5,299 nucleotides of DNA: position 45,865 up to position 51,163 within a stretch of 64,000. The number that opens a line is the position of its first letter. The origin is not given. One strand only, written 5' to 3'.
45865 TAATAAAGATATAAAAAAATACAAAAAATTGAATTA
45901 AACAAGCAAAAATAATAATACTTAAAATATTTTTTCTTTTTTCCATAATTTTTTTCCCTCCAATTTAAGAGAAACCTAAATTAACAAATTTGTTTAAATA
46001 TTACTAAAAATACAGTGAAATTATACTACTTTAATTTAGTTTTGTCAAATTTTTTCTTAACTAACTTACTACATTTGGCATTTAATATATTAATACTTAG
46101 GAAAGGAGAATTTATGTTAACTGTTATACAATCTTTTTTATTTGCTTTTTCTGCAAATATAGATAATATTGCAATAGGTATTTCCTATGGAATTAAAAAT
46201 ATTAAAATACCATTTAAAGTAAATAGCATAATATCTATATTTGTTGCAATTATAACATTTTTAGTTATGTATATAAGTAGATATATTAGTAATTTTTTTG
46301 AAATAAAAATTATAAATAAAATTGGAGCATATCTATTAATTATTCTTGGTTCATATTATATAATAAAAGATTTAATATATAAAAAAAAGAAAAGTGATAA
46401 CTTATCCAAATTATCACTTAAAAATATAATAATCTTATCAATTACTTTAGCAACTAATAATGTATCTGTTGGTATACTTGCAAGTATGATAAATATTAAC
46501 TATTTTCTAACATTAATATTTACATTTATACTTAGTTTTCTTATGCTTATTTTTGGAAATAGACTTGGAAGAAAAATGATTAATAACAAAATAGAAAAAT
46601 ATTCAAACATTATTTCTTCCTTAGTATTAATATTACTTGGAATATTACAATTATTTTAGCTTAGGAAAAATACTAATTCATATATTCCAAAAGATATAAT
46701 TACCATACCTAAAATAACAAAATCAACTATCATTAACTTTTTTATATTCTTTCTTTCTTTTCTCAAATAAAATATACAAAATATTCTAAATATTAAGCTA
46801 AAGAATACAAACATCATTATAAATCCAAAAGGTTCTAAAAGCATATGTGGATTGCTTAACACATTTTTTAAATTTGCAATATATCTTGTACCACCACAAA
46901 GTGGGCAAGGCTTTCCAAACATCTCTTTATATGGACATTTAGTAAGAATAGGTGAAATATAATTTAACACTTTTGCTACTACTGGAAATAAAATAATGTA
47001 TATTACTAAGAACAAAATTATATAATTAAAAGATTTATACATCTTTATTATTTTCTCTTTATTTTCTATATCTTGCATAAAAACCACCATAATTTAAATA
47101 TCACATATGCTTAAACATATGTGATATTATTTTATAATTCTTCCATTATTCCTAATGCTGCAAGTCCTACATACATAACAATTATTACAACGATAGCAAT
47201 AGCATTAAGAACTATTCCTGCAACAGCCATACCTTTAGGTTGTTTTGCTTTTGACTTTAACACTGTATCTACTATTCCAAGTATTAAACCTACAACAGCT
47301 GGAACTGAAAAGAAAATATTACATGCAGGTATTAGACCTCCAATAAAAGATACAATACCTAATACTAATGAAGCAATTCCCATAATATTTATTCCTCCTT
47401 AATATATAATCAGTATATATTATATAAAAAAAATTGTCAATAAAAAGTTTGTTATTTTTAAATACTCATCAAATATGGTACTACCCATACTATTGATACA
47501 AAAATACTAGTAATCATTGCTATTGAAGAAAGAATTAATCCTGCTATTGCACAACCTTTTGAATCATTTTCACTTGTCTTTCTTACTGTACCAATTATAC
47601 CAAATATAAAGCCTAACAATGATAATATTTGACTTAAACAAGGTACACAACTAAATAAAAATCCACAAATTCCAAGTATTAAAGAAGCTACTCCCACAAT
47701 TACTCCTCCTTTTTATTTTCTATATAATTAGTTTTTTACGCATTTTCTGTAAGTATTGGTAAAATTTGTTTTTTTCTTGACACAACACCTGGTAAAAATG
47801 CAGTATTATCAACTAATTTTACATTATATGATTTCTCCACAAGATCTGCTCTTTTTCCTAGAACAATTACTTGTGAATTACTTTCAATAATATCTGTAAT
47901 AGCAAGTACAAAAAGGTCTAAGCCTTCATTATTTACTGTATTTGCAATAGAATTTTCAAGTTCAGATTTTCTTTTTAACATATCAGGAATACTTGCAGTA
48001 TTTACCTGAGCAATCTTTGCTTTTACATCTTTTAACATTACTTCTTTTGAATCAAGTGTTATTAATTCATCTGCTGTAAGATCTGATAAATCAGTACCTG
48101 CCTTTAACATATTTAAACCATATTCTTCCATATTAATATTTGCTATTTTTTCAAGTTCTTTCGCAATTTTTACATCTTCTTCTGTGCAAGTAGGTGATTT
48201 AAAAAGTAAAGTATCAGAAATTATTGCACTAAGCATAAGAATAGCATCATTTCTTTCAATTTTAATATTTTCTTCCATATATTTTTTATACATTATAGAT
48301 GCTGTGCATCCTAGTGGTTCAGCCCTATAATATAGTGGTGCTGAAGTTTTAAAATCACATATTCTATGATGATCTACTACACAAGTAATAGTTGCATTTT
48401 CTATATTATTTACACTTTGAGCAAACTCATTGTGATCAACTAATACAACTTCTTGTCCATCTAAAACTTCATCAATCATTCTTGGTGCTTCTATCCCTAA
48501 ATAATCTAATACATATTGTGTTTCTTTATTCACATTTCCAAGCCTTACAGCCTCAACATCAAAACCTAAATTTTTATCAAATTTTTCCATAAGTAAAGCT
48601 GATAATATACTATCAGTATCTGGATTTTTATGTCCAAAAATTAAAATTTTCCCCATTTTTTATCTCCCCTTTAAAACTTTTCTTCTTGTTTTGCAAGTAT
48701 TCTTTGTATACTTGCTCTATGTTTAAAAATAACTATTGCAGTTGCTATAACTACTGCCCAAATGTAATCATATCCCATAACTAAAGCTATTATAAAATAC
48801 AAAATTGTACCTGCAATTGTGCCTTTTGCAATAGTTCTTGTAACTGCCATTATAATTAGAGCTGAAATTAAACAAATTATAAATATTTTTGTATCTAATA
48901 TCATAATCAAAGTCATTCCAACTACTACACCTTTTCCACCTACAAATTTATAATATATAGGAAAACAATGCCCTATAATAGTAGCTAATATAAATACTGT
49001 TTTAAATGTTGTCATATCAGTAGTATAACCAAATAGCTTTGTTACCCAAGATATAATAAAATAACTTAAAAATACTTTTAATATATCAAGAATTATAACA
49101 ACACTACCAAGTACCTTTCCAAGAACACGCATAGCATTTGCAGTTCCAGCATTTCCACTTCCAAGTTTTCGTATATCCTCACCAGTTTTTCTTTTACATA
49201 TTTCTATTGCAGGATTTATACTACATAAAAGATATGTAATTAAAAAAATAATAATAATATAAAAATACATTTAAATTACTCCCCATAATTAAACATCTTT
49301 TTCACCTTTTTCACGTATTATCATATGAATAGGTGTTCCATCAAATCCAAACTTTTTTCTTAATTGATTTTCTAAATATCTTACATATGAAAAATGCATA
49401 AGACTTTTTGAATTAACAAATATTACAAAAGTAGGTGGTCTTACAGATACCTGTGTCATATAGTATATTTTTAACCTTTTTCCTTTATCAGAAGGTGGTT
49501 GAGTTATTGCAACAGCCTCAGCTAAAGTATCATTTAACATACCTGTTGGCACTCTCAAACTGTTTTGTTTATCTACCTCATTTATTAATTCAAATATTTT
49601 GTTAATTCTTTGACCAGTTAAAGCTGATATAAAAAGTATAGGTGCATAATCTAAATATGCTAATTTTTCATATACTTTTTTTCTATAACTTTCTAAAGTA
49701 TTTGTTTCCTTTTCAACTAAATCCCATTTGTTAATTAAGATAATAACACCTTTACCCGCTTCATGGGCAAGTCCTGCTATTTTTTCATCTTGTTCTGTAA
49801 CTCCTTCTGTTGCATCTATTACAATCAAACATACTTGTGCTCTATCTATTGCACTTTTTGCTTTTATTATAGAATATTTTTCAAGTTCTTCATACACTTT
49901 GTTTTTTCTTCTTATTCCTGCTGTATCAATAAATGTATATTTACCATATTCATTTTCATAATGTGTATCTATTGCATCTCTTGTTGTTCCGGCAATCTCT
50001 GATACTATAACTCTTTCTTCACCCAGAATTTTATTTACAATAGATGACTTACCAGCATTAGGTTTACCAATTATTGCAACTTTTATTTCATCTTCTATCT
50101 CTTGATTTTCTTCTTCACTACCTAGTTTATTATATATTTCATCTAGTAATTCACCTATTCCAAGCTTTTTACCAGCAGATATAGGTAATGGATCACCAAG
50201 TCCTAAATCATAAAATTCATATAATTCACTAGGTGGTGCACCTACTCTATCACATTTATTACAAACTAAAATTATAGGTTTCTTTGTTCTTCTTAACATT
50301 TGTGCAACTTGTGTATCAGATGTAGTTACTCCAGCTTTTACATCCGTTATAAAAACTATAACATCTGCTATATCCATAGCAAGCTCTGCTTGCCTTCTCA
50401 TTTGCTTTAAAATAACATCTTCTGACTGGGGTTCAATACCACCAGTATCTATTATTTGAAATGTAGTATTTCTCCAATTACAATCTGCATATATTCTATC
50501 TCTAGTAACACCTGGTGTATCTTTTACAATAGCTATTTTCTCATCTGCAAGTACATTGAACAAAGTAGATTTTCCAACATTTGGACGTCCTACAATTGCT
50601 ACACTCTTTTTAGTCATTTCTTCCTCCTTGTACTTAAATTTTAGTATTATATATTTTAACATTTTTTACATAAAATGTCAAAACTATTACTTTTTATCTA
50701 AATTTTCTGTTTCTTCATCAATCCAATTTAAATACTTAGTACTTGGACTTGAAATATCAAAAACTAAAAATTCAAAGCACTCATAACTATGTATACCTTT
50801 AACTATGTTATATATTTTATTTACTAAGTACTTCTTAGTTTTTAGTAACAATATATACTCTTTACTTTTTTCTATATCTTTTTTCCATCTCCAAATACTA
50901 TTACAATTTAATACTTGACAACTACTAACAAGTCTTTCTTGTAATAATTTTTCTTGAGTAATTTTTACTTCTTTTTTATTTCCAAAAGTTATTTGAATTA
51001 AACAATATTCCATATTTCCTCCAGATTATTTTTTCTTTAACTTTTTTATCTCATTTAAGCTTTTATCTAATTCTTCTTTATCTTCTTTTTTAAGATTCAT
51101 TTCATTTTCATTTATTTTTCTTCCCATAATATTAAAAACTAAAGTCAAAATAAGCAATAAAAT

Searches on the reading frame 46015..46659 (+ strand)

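Call 12: search_protein_families(library=pfam, proteins=[window:46015-46659:+], max_evalue=0.001)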
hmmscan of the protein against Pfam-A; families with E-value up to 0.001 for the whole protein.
window:46015-46659:+ (214 aa): 1 family
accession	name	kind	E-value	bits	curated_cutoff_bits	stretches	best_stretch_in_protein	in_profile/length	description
PF02659.21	Mntp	-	5.5e-17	62.4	24.4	2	68-210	9-149/152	Putative manganese efflux pump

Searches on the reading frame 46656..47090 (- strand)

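Call 12: search_protein_families(library=pfam, proteins=[window:46656-47090:-], max_evalue=0.001)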
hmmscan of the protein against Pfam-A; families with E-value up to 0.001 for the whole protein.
window:46656-47090:- (144 aa): 1 family
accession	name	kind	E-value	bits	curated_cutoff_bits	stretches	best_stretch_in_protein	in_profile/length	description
PF10825.13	DUF2752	-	9.1e-05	22.9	27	1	52-74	1-23/49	Protein of unknown function (DUF2752)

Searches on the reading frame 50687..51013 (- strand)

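Call 12: search_protein_families(library=pfam, proteins=[window:50687-51013:-], max_evalue=0.001)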
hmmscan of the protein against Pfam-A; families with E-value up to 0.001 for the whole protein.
window:50687-51013:- (108 aa): 1 family
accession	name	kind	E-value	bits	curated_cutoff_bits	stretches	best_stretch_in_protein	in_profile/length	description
PF03091.20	CutA1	-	9e-23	80.4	22.4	1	5-101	2-99/99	CutA1 divalent ion tolerance protein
